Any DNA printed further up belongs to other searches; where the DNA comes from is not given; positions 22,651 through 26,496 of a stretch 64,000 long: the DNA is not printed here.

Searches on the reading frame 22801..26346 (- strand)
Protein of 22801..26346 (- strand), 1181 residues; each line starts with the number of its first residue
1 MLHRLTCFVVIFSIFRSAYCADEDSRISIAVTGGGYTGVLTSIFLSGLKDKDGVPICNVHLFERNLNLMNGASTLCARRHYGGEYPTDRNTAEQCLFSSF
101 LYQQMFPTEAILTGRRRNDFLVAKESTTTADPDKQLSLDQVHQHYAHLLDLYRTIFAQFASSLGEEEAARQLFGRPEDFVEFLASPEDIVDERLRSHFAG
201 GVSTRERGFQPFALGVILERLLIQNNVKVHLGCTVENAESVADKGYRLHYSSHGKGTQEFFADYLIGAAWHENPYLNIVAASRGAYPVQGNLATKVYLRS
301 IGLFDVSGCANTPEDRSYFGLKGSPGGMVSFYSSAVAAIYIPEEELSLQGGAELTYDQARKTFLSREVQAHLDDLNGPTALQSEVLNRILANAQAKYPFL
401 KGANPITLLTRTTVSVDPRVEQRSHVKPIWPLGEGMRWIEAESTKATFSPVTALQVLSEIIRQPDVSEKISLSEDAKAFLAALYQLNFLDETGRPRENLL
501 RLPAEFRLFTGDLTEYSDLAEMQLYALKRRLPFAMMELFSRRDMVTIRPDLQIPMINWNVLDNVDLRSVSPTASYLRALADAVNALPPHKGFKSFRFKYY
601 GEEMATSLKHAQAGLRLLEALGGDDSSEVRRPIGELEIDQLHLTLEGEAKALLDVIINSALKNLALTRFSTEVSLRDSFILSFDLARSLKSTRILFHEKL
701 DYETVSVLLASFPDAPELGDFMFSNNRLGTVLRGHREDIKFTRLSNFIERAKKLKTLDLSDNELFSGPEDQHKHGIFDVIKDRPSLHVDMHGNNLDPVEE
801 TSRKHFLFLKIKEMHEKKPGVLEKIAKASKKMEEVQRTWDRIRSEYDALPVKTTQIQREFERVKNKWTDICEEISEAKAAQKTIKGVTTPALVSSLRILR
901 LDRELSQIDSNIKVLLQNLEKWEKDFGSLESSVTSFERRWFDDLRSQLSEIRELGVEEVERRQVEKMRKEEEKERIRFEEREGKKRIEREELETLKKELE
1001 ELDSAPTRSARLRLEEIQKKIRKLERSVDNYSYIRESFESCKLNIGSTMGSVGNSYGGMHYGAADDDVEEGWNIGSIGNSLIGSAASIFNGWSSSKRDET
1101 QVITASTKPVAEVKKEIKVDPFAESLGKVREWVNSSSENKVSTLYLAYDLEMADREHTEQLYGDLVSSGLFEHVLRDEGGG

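Call 3: search_protein_families(library=pfam, proteins=[window:22801-26346:-], max_evalue=10)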
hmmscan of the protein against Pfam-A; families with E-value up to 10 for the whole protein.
window:22801-26346:- (1181 aa): 15 families
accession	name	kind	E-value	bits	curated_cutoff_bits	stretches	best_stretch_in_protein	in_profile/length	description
PF01266.30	DAO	-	9.6e-06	25.8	27.9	1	29-269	2-202/353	FAD dependent oxidoreductase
PF10473.14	CENP-F_leu_zip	-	0.00012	22.6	34.5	1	830-938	3-108/140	Leucine-rich repeats of kinetochore protein Cenp-F/LEK1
PF07992.20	Pyr_redox_2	-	0.0003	20.8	26.1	2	25-71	141-180/291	Pyridine nucleotide-disulphide oxidoreductase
PF00070.33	Pyr_redox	-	0.00039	21.3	22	2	29-69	2-35/82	Pyridine nucleotide-disulphide oxidoreductase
PF13873.12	Myb_DNA-bind_5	-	0.0012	19.2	21.7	1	814-871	16-69/78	Myb/SANT-like DNA-binding domain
PF13675.11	PilJ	-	0.039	14.5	26.6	1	828-882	47-103/114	Type IV pili methyl-accepting chemotaxis transducer N-term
PF07889.17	DUF1664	-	0.067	13.7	34.6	1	812-878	55-121/124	Protein of unknown function (DUF1664)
PF24048.1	LRR_NXF1-5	-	0.12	12.4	30.5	1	739-766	67-94/142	NXF1/2/3/5 leucine-rich repeat domain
PF13851.11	GAS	-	0.17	11.7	32.3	2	824-877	86-139/200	Growth-arrest specific micro-tubule binding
PF04136.21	COG3_N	-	0.35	11.2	27.9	1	813-917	8-112/147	Conserved oligomeric Golgi complex subunit 3, N-terminal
PF17561.7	TssO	-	0.62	10.7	29.2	1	821-926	46-148/148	Type VI secretion system, TssO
PF16752.10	TBCC_N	-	1.9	9.3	27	1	961-1039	10-89/115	Tubulin-specific chaperone C N-terminal domain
PF06009.19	Laminin_II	-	2.4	8.6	33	1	823-913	3-93/138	Laminin Domain II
PF06419.17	COG6_N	-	2.7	8.6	27.4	1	826-885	29-88/114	Conserved oligomeric complex COG6, N-terminal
PF08702.15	Fib_alpha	-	2.7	8.6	29.9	1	848-936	39-128/143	Fibrinogen alpha/beta chain family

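Call 6: search_protein_families(library=padloc, proteins=[window:22801-26346:-], max_evalue=10)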
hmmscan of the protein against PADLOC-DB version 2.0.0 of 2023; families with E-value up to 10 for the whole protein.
window:22801-26346:- (1181 aa): 8 families
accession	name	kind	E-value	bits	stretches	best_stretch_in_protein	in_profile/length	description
PDLC03859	LmuB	-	2.1e-08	31.8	1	742-1056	221-486/611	-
PDLC03841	LeoBC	-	7.1e-05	20.1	1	904-1099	312-509/601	-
PDLC00582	JetC3|JetC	-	0.00023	17.1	1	823-1004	791-1017/1472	DUF3584 domain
PDLC00517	JetC1|JetC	-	0.17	8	2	814-907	696-787/1119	DUF3584 domain; MukB-like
PDLC03924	MkoC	-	0.19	7.7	1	822-1029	386-575/1136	-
PDLC00580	JetC3|JetC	-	0.35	7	1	752-923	248-416/1068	DUF3584 domain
PDLC00254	LmuB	-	3.1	4.3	1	814-879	187-254/563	AAA ATPase domain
PDLC00006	DruC1|DruC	-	4.8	3.5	2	823-986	175-346/626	Unknown function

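Call 13: search_protein_families(library=ncbifam, proteins=[window:22801-26346:-], max_evalue=10)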
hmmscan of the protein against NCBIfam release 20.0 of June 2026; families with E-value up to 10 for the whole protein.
window:22801-26346:- (1181 aa): 14 families
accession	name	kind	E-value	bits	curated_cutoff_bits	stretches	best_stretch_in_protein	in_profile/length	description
NF003034.1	PRK03918.1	equivalog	7.6e-07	27.5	700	1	822-1038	157-371/878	DNA double-strand break repair ATPase Rad50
TIGR02168.1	SMC_prok_B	equivalog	3.1e-05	21.9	567.35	1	823-1029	679-892/1181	chromosome segregation protein SMC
TIGR02169.1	SMC_prok_A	equivalog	0.0005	17.9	729.4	1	811-1029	684-893/1165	chromosome segregation protein SMC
NF045780.1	TrlF_fam_ATP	equivalog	0.00099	17.9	350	1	810-1035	464-696/944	TrlF family AAA-like ATPase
NF033930.1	pneumo_PspA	exception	0.012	14.3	850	1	816-1032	115-314/659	pneumococcal surface protein A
NF008203.0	PRK10963.1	equivalog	0.024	14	254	1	897-968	87-151/234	hypothetical protein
TIGR04527.1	mycoplas_twoTM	subfamily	0.034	13.8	125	0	968-1032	65-134/248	MG_279/MG_280 family protein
TIGR04523.1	Mplasa_alph_rch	subfamily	0.076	10.9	270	1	810-880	604-674/745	helix-rich protein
NF045487.1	ASRP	equivalog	0.38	9.3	300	1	840-1024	313-487/593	archaea-specific SMC-related protein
TIGR01843.1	type_I_hlyD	subfamily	0.5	9.3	208.65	1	829-977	128-274/422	HlyD family type I secretion periplasmic adaptor subunit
NF035934.1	ESAT6_2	subfamily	0.94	9.8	100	0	832-868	7-43/96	pore-forming ESAT-6 family protein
NF041198.1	UshA_like_PCGU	equivalog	2.4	6.6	275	1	910-1047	244-380/519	UshA-like (seleno)protein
NF041035.1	Rad50_Halo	equivalog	6.4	5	1000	1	817-884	371-438/883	DNA double-strand break repair ATPase Rad50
NF008438.0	PRK11281.1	equivalog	8.6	3.9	991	0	823-1029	46-251/1113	mechanosensitive channel MscK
